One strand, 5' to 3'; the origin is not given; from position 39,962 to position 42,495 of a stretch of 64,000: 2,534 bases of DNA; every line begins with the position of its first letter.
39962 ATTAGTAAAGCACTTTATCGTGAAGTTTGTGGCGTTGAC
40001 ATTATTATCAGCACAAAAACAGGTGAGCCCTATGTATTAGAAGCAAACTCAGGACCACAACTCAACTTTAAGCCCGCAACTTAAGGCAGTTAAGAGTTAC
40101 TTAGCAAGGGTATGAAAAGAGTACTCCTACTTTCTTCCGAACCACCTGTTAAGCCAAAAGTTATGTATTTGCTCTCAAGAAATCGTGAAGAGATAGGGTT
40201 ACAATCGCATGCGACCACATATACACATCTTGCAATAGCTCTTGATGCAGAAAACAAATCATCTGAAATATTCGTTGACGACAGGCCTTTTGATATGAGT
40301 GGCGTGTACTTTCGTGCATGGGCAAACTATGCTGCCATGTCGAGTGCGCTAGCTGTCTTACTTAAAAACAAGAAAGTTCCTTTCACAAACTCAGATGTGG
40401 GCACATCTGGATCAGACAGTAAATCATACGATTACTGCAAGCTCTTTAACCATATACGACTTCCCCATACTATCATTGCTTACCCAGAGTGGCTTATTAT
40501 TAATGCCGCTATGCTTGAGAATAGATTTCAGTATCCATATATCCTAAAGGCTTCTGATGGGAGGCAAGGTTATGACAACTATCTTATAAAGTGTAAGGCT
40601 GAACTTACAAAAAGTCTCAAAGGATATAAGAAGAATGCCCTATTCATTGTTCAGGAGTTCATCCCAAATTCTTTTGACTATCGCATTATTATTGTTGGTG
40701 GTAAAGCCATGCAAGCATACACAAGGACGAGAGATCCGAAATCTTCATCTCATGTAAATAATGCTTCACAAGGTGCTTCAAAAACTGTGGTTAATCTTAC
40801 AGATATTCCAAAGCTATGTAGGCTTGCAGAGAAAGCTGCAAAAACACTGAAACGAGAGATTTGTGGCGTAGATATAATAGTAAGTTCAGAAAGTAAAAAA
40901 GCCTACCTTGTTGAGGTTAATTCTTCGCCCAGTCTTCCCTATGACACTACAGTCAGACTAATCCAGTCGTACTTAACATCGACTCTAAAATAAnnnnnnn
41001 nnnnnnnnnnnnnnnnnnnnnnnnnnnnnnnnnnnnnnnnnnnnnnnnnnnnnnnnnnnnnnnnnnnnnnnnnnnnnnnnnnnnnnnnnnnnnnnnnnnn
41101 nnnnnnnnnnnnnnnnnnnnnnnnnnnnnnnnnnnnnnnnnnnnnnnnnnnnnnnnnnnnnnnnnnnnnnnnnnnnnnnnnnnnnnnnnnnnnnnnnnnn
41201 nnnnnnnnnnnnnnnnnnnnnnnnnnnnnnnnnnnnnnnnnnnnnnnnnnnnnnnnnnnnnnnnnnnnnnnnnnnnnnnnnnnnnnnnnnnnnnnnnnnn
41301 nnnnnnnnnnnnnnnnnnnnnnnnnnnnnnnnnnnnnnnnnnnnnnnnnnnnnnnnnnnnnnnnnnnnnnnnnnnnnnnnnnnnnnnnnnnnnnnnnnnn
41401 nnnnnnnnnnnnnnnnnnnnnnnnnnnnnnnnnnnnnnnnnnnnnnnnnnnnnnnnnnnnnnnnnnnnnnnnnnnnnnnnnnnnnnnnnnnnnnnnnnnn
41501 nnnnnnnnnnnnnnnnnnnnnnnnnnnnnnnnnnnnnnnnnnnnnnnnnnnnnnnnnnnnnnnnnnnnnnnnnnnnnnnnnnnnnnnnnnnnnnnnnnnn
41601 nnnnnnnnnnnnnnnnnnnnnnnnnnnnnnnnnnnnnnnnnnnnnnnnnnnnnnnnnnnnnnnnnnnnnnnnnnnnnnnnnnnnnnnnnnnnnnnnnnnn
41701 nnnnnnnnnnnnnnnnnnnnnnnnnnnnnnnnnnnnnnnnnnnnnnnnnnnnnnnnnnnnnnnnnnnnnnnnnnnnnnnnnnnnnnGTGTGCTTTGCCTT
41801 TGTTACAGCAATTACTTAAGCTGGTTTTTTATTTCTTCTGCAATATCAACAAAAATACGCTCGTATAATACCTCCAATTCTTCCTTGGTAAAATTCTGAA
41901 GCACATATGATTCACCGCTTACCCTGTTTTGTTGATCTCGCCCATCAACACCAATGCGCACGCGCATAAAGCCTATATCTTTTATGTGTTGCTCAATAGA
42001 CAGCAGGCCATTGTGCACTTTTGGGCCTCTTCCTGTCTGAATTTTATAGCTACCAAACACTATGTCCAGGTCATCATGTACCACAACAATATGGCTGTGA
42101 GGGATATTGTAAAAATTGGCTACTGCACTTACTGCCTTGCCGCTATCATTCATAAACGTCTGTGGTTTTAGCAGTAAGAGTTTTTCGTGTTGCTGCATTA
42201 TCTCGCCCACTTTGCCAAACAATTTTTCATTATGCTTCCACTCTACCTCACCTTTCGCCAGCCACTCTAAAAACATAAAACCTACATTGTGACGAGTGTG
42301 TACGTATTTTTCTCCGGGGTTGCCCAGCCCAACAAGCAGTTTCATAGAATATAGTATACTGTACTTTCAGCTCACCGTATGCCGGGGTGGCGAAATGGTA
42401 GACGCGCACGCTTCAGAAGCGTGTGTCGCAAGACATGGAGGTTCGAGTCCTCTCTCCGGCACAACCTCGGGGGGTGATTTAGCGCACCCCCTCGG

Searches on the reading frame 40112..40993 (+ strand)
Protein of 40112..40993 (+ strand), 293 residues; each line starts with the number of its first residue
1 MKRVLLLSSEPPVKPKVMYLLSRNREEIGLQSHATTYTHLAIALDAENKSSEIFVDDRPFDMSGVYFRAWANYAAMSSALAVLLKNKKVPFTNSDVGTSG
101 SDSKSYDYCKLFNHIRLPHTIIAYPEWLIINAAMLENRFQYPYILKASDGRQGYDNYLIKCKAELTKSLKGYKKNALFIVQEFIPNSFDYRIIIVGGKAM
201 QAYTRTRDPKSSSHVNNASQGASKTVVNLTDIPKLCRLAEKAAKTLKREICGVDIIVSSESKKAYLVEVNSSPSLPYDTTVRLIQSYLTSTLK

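Call 22: search_protein_families(library=pfam, max_evalue=0.001, proteins=[window:40112-40993:+])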
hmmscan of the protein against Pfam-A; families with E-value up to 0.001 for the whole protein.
window:40112-40993:+ (293 aa): 3 families
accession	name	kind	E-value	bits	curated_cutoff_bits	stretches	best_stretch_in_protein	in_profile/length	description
PF08443.16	RimK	-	3.6e-18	66.3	21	1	115-275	16-169/188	RimK-like ATP-grasp domain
PF02955.21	GSH-S_ATP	-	5.1e-06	26.5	23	1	173-270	67-160/175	Prokaryotic glutathione synthetase, ATP-grasp domain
PF03133.20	TTL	-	2.8e-05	23.9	20.1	0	247-281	234-267/292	Tubulin-tyrosine ligase family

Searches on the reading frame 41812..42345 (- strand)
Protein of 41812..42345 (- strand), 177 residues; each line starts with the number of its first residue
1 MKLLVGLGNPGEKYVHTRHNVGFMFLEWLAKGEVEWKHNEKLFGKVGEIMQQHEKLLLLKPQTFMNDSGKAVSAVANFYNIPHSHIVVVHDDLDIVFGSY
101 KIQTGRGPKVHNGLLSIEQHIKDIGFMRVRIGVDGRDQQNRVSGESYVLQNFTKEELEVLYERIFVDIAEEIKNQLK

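Call 50: search_protein_families(library=pfam, max_evalue=0.01, proteins=[window:41812-42345:-])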
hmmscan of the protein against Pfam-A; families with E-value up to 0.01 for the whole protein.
window:41812-42345:- (177 aa): 1 family
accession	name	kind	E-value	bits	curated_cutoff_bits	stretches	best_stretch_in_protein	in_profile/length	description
PF01195.25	Pept_tRNA_hydro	-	7.9e-52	176.2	27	1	3-171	1-166/183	Peptidyl-tRNA hydrolase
